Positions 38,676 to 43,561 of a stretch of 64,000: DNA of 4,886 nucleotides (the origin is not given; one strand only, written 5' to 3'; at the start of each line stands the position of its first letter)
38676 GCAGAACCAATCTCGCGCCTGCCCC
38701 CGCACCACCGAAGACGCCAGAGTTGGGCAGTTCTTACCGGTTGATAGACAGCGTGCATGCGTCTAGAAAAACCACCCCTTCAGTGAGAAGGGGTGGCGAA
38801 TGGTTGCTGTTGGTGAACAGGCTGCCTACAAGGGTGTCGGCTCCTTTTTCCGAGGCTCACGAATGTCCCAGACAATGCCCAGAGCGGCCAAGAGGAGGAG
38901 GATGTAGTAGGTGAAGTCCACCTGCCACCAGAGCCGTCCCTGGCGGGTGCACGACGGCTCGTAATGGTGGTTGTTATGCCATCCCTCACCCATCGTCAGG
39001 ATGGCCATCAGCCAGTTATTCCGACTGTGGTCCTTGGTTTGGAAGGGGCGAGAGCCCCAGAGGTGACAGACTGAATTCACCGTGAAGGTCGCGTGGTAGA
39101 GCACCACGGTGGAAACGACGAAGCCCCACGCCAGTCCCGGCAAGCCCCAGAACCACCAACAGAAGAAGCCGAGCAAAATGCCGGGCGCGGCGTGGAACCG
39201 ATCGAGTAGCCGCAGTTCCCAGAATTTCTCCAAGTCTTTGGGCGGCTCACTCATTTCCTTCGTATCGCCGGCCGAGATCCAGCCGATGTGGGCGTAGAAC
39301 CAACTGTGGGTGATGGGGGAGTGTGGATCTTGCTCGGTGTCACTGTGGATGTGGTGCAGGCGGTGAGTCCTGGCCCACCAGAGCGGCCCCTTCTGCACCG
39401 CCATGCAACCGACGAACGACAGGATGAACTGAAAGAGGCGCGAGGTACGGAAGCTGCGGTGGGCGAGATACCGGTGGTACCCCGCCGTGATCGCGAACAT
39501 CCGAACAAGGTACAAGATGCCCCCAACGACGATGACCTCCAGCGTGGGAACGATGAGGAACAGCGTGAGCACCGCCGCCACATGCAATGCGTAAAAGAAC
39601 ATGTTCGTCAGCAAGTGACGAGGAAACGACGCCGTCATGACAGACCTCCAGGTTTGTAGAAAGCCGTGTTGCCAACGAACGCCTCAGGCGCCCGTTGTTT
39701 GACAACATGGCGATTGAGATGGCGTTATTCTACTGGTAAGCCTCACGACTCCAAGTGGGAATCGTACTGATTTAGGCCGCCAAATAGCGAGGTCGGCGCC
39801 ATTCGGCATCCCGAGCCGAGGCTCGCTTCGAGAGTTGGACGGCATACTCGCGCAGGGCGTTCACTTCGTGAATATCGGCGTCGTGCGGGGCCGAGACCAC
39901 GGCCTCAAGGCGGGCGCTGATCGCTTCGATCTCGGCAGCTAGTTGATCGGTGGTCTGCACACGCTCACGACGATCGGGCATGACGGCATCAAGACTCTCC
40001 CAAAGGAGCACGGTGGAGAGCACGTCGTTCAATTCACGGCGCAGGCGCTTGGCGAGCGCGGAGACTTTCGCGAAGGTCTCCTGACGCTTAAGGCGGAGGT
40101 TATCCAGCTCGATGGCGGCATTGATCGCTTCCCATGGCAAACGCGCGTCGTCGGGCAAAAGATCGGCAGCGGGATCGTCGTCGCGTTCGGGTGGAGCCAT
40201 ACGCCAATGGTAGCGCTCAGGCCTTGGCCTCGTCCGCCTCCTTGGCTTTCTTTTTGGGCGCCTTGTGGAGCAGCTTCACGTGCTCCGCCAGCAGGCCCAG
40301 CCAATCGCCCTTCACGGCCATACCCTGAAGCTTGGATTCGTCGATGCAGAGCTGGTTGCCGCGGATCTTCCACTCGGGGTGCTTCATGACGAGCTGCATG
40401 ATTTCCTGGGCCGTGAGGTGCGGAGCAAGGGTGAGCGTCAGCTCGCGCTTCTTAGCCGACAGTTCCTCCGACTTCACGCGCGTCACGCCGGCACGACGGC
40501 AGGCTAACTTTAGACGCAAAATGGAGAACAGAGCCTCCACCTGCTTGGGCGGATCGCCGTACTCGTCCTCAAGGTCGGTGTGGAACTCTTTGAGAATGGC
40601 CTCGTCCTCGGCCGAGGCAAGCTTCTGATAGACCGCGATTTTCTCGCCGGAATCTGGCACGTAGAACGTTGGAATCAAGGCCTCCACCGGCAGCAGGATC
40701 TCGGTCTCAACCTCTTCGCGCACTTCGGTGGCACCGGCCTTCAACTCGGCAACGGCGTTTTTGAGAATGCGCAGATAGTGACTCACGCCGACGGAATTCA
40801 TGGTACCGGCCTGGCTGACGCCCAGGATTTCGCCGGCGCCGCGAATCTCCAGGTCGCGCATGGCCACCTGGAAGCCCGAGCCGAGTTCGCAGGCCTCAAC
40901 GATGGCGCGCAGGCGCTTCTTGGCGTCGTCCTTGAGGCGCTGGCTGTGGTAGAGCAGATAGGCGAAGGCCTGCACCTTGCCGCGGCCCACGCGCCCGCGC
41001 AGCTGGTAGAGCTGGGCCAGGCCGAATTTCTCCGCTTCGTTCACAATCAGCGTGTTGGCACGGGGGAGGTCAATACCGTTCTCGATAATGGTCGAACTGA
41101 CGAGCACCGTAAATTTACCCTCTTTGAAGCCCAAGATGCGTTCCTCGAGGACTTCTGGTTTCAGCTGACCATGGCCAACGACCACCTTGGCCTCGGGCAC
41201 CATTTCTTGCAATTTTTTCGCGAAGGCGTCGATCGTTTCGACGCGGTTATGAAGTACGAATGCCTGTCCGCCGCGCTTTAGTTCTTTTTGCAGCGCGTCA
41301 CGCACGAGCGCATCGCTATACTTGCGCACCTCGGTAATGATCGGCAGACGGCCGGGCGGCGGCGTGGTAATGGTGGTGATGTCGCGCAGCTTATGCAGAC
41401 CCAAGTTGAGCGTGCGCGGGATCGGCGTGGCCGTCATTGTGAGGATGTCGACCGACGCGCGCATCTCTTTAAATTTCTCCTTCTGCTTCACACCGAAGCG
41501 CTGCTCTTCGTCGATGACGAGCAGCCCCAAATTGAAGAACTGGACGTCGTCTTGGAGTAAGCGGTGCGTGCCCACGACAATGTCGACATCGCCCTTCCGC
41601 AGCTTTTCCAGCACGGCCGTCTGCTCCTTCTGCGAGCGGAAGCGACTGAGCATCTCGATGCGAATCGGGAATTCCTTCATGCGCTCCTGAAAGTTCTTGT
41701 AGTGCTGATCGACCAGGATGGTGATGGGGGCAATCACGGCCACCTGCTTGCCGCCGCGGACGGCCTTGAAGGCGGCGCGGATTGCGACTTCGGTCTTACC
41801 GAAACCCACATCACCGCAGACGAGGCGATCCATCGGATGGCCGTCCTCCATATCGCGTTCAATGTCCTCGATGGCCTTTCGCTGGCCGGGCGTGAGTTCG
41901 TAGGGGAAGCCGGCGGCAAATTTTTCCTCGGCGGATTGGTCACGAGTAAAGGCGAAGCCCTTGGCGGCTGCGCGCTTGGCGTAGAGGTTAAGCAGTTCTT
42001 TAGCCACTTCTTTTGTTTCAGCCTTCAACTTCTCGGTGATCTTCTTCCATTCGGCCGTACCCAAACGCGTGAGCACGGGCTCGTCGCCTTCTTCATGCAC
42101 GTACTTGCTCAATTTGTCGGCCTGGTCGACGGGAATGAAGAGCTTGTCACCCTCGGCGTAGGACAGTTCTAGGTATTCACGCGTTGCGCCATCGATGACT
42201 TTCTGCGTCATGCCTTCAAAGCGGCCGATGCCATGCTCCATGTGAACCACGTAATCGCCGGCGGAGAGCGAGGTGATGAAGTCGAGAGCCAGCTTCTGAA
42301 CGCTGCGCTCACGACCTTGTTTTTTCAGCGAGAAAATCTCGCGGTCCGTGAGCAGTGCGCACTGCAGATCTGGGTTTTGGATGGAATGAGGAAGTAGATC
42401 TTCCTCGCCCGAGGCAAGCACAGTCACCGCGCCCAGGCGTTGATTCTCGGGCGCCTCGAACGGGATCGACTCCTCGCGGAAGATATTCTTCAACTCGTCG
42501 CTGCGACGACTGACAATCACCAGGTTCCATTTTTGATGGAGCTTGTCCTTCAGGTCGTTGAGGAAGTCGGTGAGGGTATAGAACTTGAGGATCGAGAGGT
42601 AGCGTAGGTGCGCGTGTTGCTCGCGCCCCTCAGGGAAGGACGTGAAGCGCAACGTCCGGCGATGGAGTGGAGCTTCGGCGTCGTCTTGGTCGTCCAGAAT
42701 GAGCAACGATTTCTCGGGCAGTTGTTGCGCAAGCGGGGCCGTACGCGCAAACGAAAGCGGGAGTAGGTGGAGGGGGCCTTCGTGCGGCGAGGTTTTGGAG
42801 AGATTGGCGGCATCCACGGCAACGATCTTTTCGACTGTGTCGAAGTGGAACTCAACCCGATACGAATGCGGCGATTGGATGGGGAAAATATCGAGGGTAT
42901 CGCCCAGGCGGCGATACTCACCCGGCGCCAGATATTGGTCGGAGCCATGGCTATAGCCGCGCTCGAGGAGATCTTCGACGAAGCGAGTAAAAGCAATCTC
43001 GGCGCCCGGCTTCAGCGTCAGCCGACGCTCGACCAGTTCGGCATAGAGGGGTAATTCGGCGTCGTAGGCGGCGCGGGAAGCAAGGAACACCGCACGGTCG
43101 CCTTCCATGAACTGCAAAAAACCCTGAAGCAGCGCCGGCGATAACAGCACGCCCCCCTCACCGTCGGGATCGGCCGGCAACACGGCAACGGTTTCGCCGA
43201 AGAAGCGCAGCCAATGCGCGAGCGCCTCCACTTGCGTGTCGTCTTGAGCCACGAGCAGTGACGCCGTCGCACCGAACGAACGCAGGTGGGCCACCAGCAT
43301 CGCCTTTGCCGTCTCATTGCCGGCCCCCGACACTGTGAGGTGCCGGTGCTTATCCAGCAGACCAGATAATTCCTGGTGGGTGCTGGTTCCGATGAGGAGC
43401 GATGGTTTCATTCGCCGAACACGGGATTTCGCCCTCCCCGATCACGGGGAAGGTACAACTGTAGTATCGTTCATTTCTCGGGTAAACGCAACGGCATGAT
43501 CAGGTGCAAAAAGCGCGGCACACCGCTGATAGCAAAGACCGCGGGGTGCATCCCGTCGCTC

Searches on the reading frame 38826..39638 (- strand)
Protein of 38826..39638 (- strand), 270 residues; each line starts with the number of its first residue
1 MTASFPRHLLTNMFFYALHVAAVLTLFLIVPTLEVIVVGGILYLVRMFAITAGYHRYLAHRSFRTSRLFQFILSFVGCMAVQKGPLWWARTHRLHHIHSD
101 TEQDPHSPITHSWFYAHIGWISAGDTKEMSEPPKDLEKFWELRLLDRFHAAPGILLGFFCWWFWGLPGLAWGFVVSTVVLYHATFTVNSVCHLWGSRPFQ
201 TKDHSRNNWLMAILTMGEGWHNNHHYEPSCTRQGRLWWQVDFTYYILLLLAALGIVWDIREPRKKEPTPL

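Call 92: search_protein_families(library=pfam, proteins=[window:38826-39638:-], max_evalue=0.001)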
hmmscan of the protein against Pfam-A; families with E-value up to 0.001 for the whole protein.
window:38826-39638:- (270 aa): 1 family
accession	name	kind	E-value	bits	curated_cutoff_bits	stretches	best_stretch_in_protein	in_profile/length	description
PF00487.30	FA_desaturase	-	4e-18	66.5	29.7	1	38-241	7-232/253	Fatty acid desaturase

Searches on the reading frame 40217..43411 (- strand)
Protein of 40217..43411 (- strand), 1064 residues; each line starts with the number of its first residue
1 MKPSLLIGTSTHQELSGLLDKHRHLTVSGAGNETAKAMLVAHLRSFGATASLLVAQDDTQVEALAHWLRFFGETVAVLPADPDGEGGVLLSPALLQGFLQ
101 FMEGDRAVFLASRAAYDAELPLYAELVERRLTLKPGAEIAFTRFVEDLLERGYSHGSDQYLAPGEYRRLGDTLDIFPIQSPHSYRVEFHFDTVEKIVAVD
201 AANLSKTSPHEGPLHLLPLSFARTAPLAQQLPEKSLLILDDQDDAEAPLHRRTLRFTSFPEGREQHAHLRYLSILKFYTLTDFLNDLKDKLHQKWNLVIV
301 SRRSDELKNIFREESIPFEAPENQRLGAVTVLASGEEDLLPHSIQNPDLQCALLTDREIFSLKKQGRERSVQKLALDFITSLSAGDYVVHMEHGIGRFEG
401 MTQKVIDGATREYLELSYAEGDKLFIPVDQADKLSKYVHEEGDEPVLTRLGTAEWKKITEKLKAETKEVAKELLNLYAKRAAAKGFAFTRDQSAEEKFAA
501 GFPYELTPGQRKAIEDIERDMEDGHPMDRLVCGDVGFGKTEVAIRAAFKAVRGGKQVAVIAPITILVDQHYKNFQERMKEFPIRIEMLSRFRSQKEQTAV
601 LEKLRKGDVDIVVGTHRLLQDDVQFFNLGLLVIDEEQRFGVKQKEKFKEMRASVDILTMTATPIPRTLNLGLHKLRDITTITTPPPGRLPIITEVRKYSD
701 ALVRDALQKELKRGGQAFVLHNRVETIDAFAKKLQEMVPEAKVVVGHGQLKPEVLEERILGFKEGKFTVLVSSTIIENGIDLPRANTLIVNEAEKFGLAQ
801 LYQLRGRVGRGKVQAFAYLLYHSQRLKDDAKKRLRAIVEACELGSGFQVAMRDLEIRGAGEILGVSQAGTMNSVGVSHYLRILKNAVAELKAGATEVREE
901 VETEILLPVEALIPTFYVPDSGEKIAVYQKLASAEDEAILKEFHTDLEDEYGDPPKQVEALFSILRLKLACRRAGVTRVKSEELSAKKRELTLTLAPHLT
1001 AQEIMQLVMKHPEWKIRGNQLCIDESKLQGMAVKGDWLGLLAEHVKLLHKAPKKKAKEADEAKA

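Call 92: search_protein_families(library=pfam, proteins=[window:40217-43411:-], max_evalue=0.001)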
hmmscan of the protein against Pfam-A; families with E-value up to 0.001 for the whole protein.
window:40217-43411:- (1064 aa): 7 families
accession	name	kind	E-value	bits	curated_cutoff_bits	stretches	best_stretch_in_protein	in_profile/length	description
PF00270.35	DEAD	-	3.5e-27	95.6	26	1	507-668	1-164/167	DEAD/DEAH box helicase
PF00271.37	Helicase_C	-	9.3e-23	81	23.5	1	705-811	4-109/110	Helicase conserved C-terminal domain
PF02559.22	CarD_TRCF_RID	-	4.8e-22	78.2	23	1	382-438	1-57/57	CarD-like/TRCF RID domain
PF03461.20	TRCF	-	3.7e-21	75.7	25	1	907-983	1-77/95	TRCF domain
PF17757.6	UvrB_inter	-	9.2e-13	48.6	22.9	1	131-204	1-74/91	UvrB interaction domain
PF04851.21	ResIII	-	1.7e-10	41.5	22.5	1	504-663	2-162/164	Type III restriction enzyme, res subunit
PF22232.2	TraI_hel_assoc_N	-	0.00089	20.3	27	0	774-812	54-92/99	TraI helicase-associated ssDNA bd, N-terminal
